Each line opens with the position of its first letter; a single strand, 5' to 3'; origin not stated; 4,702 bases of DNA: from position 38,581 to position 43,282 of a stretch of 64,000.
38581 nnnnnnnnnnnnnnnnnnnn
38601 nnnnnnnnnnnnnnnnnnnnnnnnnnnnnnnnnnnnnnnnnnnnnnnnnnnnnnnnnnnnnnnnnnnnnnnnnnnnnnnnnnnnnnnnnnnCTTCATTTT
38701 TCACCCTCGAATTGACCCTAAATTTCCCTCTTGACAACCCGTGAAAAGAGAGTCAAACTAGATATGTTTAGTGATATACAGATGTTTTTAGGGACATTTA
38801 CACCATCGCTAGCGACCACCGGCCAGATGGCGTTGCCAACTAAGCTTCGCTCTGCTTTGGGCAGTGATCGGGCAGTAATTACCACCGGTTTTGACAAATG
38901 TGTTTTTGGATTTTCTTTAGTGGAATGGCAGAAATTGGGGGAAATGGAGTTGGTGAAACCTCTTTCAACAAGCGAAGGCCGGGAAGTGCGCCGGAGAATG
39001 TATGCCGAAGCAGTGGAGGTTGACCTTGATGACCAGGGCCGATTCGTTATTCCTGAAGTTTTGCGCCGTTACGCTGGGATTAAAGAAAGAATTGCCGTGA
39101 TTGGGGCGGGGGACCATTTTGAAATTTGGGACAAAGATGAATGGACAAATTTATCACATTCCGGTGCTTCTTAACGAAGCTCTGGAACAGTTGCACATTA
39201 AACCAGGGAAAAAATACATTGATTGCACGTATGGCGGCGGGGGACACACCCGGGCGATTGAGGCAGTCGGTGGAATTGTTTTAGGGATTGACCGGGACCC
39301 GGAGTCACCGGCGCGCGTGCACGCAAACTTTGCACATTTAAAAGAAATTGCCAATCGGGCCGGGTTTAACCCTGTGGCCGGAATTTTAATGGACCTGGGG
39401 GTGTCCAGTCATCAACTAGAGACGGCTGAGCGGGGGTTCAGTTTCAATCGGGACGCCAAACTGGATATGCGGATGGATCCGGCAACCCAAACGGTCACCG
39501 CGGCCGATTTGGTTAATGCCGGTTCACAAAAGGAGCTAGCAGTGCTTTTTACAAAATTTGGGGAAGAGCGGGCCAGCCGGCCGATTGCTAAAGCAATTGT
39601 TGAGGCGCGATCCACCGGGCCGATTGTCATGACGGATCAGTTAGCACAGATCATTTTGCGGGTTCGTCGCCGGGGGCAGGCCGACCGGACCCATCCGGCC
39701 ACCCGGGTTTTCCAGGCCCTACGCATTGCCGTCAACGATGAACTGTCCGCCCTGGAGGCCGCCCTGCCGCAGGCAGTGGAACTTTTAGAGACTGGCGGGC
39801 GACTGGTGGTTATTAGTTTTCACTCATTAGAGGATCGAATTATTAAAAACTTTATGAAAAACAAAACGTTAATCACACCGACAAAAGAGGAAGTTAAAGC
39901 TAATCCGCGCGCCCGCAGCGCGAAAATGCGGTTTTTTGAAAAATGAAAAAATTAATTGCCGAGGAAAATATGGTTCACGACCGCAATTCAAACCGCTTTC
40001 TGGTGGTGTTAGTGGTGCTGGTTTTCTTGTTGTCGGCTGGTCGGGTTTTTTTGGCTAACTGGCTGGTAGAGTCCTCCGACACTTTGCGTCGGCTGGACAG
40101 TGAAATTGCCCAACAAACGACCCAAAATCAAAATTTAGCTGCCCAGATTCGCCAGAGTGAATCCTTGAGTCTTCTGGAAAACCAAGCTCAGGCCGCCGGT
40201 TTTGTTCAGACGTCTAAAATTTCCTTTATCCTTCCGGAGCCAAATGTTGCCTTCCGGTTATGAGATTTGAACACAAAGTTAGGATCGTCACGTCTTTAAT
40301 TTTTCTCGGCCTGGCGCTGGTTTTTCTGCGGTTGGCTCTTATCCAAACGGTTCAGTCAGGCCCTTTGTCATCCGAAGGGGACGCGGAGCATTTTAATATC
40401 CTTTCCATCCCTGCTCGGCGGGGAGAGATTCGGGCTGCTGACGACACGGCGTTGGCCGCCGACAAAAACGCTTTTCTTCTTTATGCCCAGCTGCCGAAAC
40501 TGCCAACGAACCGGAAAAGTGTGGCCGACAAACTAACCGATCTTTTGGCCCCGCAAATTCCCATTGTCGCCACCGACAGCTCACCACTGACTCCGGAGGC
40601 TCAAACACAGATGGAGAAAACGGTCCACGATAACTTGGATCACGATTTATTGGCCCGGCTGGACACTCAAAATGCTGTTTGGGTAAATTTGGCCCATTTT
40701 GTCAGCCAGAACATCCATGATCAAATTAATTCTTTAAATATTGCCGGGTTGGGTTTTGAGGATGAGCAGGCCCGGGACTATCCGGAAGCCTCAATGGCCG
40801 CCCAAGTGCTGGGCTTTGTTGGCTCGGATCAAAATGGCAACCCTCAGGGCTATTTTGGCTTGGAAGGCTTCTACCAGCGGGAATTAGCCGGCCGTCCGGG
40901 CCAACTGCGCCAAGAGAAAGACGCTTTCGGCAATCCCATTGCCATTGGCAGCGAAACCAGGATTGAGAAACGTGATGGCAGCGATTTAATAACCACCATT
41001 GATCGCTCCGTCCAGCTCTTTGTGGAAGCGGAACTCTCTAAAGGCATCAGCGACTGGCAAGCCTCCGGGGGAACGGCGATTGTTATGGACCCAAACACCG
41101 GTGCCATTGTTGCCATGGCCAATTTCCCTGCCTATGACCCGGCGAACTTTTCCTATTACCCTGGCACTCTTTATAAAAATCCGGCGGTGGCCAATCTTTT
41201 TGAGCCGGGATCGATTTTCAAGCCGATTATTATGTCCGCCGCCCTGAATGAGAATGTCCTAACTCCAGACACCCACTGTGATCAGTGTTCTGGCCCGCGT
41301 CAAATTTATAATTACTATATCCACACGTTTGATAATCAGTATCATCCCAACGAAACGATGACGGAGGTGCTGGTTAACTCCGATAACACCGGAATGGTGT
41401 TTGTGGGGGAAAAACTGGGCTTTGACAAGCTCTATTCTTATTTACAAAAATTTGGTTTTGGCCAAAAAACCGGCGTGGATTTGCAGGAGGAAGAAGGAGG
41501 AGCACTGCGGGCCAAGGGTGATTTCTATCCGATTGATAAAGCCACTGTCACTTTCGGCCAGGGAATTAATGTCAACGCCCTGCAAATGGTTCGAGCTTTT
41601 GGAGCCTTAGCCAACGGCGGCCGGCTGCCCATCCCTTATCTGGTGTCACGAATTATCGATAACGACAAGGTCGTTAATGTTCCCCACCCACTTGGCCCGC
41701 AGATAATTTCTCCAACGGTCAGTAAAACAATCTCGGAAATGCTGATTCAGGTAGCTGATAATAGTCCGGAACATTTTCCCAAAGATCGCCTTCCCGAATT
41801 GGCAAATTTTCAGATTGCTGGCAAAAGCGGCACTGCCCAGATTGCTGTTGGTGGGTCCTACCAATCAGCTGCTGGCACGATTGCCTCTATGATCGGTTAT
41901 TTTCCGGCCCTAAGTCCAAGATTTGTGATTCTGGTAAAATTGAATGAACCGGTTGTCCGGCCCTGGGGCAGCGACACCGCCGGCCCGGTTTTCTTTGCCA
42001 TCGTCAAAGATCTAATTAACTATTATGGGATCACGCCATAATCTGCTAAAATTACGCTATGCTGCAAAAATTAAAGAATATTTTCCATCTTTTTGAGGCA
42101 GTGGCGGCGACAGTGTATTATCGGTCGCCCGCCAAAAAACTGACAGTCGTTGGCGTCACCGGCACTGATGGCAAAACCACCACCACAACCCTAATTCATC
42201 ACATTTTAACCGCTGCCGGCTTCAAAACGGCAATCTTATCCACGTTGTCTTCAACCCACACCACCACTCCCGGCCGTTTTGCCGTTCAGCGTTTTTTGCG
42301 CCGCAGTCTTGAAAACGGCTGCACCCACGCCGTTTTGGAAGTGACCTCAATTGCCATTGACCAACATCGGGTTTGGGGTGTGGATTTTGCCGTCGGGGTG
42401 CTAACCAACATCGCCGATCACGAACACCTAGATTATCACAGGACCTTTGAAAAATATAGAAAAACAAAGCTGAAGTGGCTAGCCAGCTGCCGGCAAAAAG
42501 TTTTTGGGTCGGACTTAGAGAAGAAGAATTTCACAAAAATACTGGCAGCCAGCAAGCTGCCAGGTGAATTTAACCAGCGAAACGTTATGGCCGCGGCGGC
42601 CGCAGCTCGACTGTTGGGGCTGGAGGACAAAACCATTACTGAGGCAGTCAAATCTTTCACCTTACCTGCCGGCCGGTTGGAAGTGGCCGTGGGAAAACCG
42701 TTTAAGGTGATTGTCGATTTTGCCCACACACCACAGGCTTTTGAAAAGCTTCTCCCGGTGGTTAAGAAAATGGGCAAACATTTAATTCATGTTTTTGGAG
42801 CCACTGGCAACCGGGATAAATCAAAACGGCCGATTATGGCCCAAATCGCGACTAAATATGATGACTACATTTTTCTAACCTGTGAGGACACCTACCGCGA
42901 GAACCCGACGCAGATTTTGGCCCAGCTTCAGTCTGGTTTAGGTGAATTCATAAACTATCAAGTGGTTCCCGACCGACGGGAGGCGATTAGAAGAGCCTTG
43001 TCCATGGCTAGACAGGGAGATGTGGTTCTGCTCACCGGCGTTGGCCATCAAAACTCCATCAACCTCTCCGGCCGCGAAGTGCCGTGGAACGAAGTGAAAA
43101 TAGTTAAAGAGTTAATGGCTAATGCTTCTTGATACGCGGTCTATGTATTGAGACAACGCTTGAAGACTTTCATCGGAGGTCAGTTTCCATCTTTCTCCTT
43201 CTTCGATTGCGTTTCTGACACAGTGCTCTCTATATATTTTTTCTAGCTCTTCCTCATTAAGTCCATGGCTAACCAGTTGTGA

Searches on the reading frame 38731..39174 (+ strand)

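Call 57: search_protein_families(library=pfam, proteins=[window:38731-39174:+], max_evalue=0.001)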
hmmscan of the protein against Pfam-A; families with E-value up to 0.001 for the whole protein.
window:38731-39174:+ (147 aa): 1 family
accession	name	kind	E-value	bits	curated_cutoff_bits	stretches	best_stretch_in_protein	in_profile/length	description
PF02381.23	MraZ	-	2.4e-27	95.1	23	2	90-142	1-53/72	MraZ protein, putative antitoxin-like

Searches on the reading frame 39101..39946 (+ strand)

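Call 32: search_protein_families(library=pfam, proteins=[window:39101-39946:+], max_evalue=0.0001)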
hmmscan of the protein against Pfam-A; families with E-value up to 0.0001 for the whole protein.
window:39101-39946:+ (281 aa): 1 family
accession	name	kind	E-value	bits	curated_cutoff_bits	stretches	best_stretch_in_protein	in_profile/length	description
PF01795.25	Methyltransf_5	-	1.5e-86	291.1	27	1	17-255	2-256/309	MraW methylase family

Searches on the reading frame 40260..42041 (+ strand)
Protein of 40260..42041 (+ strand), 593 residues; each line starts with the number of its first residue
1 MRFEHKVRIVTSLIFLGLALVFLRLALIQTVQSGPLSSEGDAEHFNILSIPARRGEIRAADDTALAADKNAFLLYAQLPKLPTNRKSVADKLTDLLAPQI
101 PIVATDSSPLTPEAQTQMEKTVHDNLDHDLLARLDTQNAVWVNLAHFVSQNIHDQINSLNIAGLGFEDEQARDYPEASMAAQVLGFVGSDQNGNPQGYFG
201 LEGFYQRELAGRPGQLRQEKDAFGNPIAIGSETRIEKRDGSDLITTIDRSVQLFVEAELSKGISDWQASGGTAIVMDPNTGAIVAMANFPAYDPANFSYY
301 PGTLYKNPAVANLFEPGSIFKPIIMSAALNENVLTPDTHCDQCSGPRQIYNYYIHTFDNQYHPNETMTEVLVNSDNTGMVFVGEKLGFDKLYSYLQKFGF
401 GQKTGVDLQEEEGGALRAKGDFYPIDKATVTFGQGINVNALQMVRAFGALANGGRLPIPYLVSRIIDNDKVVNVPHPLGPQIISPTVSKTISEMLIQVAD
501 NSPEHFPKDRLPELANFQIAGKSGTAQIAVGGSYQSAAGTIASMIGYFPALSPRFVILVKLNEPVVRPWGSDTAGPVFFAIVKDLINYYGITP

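Call 32: search_protein_families(library=pfam, proteins=[window:40260-42041:+], max_evalue=0.0001)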
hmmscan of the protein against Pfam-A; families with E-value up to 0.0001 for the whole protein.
window:40260-42041:+ (593 aa): 2 families
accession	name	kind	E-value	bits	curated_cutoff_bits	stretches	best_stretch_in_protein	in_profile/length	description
PF00905.27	Transpeptidase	-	3e-67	227.4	22.1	1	271-582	1-298/299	Penicillin binding protein transpeptidase domain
PF03717.20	PBP_dimer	-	2.9e-14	54.3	24.4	1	50-227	2-176/180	Penicillin-binding Protein dimerisation domain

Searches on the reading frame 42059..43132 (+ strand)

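Call 32: search_protein_families(library=pfam, proteins=[window:42059-43132:+], max_evalue=0.0001)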
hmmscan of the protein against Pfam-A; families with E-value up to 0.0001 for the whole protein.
window:42059-43132:+ (357 aa): 2 families
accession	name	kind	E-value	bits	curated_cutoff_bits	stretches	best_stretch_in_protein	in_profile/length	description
PF08245.18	Mur_ligase_M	-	2e-31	110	24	1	33-146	1-115/200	Mur ligase middle domain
PF02875.26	Mur_ligase_C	-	5.2e-28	98.9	28.4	1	205-328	1-126/127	Mur ligase, glutamate ligase domain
